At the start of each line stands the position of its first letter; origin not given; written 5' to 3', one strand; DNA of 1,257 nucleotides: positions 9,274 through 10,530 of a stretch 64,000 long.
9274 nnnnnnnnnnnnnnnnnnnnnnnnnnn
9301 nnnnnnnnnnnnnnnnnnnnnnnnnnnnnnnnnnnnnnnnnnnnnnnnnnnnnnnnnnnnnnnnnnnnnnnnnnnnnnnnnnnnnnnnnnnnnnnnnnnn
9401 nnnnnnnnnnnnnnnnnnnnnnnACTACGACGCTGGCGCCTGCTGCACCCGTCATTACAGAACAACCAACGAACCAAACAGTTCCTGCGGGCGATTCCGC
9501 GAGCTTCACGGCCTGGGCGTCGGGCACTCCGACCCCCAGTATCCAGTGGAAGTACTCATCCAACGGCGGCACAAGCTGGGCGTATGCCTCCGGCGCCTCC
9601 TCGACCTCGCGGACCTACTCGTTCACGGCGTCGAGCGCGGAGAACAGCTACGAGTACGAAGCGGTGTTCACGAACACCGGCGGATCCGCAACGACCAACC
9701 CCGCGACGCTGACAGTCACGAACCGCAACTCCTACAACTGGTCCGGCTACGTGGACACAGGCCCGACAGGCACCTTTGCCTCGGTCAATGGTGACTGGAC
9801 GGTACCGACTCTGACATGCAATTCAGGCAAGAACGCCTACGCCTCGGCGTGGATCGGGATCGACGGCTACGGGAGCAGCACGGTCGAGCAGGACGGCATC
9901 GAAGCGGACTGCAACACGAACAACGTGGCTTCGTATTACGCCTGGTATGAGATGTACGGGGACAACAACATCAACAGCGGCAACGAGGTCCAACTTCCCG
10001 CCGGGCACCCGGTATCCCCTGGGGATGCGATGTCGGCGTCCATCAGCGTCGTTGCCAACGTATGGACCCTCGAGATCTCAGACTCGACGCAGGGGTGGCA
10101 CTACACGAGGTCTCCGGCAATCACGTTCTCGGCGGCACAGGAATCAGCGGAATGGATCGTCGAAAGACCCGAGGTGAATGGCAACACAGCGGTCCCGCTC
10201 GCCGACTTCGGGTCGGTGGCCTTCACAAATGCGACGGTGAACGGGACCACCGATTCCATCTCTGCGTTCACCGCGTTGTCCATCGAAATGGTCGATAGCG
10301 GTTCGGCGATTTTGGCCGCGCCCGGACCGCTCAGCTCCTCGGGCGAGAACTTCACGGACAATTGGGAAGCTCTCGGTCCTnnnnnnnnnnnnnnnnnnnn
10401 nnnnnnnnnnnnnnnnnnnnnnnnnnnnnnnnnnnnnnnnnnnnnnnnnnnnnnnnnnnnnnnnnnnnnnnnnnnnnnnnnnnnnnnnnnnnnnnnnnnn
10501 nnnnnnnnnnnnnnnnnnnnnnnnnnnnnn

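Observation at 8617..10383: Bacterial G1 (eqolisin) glutamic peptidase embedded in a long secreted multidomain protein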

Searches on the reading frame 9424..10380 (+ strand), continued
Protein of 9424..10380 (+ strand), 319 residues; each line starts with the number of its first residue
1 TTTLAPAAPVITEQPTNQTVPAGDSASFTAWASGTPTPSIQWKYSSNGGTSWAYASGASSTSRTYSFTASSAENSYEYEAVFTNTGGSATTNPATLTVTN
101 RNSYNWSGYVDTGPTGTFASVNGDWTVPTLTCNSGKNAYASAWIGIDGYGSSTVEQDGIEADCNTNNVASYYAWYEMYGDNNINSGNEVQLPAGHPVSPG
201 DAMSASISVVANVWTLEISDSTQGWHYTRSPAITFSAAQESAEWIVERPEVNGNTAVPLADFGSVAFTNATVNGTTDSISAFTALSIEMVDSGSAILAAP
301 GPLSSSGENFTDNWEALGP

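Call 58: find_encoding_contigs(protein=P0112, flank=5000, max_places=5)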
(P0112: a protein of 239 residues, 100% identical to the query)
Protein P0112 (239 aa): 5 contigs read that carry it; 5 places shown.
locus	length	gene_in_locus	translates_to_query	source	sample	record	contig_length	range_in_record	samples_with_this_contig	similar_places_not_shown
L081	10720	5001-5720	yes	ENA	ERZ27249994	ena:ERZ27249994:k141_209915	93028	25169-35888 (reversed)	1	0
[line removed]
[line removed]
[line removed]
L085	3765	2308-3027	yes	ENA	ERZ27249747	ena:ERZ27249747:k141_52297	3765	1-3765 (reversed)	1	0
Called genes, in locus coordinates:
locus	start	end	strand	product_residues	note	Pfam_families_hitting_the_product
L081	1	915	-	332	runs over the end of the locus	PF02595:Gly_kinase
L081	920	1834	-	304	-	PF00389:2-Hacid_dh, PF02826:2-Hacid_dh_C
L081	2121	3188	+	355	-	-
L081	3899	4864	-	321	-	-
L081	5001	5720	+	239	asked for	PF01828:Peptidase_A4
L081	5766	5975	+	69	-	-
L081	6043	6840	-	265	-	PF00288:GHMP_kinases_N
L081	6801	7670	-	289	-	PF00398:RrnaAD, PF13649:Methyltransf_25 (faint)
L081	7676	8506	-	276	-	PF01026:TatD_DNase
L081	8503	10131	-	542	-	PF00133:tRNA-synt_1, PF01406:tRNA-synt_1e (weak), PF09334:tRNA-synt_1g, PF00133:tRNA-synt_1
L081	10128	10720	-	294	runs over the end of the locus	PF00590:TP_methylase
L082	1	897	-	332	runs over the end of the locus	PF02595:Gly_kinase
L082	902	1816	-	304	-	PF00389:2-Hacid_dh, PF02826:2-Hacid_dh_C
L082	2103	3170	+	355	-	-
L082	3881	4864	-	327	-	-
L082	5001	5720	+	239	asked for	PF01828:Peptidase_A4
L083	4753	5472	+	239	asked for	PF01828:Peptidase_A4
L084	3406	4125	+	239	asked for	PF01828:Peptidase_A4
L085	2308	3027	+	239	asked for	PF01828:Peptidase_A4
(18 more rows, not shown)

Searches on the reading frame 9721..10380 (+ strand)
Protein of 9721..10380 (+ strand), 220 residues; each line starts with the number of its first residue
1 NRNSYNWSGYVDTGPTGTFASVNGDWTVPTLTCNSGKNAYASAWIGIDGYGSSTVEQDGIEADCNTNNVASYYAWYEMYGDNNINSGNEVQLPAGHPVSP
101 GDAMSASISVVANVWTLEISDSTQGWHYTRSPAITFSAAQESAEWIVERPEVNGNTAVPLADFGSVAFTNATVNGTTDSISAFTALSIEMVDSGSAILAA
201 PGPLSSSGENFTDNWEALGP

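Call 47: search_solved_structures(query=A2, max_evalue=0.01, show_alignments=3)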
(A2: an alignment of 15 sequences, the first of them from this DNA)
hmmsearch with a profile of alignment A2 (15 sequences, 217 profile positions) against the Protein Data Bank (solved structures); distinct sequences matched with E-value up to 0.01: 3.
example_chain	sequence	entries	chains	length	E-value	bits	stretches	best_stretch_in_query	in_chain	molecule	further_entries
1y43_B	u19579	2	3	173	3e-24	89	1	36-214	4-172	Aspergillopepsin II heavy chain | Aspergillopepsin-2 heavy chain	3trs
1s2b_A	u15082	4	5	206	8.1e-21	77.8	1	5-191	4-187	Scytalidopepsin B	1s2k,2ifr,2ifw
1y43_A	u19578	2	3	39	1.1e-06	31.6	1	2-35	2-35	Aspergillopepsin II light chain | Aspergillopepsin-2 light chain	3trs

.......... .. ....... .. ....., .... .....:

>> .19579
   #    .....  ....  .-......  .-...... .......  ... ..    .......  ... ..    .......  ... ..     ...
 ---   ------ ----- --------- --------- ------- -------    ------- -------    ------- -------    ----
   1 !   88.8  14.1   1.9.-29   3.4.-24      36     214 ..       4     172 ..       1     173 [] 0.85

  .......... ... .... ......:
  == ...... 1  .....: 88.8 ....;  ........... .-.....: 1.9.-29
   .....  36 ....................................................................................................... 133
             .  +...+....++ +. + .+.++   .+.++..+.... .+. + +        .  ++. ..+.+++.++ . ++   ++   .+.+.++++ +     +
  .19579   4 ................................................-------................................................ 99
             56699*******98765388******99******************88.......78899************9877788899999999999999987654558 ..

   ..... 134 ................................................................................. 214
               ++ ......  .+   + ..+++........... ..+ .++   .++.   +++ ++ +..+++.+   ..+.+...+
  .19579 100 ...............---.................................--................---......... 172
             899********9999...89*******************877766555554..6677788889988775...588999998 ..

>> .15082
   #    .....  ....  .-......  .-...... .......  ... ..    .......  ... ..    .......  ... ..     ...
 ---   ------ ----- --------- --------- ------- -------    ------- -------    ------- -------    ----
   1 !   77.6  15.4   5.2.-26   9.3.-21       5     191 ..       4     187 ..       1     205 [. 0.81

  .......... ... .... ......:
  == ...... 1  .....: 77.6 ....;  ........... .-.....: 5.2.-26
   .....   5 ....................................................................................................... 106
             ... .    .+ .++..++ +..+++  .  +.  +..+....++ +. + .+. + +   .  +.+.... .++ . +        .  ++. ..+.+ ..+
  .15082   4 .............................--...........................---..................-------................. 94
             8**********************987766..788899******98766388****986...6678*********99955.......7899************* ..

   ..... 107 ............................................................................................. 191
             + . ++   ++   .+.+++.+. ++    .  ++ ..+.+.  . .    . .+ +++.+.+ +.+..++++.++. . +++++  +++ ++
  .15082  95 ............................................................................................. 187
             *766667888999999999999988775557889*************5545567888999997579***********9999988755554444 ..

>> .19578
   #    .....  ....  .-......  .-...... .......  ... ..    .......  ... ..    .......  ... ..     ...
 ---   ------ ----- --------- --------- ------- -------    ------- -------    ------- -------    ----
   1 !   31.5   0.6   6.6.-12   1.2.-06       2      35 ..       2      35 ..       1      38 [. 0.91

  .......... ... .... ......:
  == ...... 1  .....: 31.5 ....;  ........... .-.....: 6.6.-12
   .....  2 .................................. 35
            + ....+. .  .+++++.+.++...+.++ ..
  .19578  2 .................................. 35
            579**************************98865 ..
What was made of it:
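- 9721..10380 (+): G1 (eqolisin, Peptidase_A4) catalytic domain, aa 369-588, pI about 4. The family profile hits only AGP and SGP in the PDB (call 47).
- A profile of 15 family members hits only AGP (3e-24) and SGP (8e-21) in the PDB, aligning D416/Q425/E516 with SGP D43/Q53/E136 (call 47).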
